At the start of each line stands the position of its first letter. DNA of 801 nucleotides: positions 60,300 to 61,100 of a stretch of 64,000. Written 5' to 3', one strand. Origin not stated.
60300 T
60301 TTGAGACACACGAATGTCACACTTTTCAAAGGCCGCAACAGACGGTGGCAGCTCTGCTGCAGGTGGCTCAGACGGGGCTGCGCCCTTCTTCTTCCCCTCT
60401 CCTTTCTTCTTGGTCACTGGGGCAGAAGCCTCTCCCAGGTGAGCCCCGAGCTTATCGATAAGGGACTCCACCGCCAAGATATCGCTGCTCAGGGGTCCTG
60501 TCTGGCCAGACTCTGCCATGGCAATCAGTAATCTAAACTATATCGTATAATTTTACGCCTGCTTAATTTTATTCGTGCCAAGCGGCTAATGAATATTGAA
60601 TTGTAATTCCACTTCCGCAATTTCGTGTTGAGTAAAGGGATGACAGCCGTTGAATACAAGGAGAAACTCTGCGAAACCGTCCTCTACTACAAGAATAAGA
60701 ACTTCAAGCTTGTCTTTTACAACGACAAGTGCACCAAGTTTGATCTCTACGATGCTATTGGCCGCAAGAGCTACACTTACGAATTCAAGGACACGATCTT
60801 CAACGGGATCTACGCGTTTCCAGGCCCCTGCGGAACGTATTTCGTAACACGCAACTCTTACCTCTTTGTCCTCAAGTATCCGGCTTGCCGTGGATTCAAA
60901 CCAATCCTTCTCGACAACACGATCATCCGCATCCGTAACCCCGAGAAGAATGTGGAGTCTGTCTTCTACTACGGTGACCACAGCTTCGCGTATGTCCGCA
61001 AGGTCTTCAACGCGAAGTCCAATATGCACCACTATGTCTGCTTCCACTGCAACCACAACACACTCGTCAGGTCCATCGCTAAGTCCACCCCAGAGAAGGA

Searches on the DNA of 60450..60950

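Call 71: search_rna_families(source=window, start=60450, end=60950, threshold=evalue, max_evalue=10)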
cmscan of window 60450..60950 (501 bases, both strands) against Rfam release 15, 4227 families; matches with E-value up to 10: 0.
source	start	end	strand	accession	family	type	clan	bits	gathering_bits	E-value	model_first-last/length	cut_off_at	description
